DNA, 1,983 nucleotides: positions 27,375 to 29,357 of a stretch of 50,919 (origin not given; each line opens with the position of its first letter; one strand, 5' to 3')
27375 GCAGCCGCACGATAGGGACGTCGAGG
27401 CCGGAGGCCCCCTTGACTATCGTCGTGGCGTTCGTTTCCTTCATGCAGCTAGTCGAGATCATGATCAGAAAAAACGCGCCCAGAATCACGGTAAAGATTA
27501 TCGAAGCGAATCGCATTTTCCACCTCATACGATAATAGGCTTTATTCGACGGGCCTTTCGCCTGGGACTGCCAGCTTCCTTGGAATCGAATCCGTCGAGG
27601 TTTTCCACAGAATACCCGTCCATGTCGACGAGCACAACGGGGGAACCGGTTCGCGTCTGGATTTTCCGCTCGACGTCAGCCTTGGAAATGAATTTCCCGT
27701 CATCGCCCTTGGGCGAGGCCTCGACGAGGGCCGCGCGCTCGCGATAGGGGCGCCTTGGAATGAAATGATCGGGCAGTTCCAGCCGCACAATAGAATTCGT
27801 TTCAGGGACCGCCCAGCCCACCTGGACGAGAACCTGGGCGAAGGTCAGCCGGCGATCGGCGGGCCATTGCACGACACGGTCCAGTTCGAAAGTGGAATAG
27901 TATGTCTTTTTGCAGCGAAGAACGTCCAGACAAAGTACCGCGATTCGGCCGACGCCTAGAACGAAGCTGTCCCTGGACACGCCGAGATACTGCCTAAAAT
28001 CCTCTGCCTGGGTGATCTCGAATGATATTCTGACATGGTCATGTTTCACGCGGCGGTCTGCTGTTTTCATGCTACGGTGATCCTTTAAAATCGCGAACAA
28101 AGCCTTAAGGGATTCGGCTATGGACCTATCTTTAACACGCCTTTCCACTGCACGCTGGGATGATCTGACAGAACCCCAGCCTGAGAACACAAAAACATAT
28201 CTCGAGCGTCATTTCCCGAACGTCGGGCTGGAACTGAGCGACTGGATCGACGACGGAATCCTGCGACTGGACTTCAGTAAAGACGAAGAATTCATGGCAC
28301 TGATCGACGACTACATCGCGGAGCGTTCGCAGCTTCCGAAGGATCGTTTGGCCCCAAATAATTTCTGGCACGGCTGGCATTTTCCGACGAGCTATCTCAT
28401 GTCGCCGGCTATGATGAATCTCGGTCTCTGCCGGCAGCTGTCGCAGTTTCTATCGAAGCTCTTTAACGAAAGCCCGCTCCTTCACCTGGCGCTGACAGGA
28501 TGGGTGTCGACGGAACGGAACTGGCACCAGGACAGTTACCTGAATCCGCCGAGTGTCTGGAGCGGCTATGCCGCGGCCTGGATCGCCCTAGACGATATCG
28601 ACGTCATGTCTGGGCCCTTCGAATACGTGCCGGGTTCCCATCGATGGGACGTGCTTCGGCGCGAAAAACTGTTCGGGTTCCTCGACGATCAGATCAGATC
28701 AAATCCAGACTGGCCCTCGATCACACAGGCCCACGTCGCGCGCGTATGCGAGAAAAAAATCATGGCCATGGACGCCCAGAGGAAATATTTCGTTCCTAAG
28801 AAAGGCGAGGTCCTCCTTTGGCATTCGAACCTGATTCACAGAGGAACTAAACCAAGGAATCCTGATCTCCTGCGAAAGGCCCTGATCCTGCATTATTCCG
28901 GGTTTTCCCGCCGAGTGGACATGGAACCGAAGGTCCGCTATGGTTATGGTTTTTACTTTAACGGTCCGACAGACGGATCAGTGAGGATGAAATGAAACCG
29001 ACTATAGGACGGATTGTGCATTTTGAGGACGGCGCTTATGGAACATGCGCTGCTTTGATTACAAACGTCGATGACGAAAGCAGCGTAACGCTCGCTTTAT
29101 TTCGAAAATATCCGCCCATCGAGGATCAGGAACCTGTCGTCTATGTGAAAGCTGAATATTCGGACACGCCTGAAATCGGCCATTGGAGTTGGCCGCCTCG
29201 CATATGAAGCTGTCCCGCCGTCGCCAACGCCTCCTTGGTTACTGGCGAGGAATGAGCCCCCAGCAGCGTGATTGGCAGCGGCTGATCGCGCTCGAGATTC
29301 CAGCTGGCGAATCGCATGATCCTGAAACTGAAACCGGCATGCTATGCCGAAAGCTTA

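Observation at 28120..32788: Amino-sugar modification cluster attached to the tail-fibre gene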

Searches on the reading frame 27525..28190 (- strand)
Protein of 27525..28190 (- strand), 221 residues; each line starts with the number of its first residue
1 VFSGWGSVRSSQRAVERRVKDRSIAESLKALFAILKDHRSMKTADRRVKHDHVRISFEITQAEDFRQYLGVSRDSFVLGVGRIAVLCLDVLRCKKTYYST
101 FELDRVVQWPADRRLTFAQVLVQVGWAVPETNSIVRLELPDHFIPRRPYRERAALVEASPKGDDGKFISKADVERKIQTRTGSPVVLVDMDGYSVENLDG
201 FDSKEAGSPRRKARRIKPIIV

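Call 3: search_protein_families(library=pfam, proteins=[window:27525-28190:-], max_evalue=0.01)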
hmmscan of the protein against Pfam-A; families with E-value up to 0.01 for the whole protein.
window:27525-28190:- (221 aa): 0 families

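Call 4: search_protein_families(library=phrogs, proteins=[window:27525-28190:-], max_evalue=0.001)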
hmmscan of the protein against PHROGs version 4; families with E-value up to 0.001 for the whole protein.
window:27525-28190:- (221 aa): 0 families

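Call 83: search_protein_families(library=pfam, proteins=[window:27525-28070:-], max_evalue=0.01)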
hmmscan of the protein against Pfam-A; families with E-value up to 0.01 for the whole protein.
window:27525-28070:- (181 aa): 0 families

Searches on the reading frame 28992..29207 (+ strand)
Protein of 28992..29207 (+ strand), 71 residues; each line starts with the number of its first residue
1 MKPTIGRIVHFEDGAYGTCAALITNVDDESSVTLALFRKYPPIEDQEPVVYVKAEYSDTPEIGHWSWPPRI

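Call 3: search_protein_families(library=pfam, proteins=[window:28992-29207:+], max_evalue=0.01)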
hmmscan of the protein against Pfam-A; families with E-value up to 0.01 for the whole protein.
window:28992-29207:+ (71 aa): 0 families

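Call 4: search_protein_families(library=phrogs, proteins=[window:28992-29207:+], max_evalue=0.001)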
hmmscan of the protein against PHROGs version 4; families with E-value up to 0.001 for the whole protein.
window:28992-29207:+ (71 aa): 2 families
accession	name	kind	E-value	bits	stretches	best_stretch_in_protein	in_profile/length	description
phrog_2293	-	unknown function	1.7e-14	55.4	1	1-70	4-76/244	-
phrog_9132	-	unknown function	0.00023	21.9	1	3-70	129-199/200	-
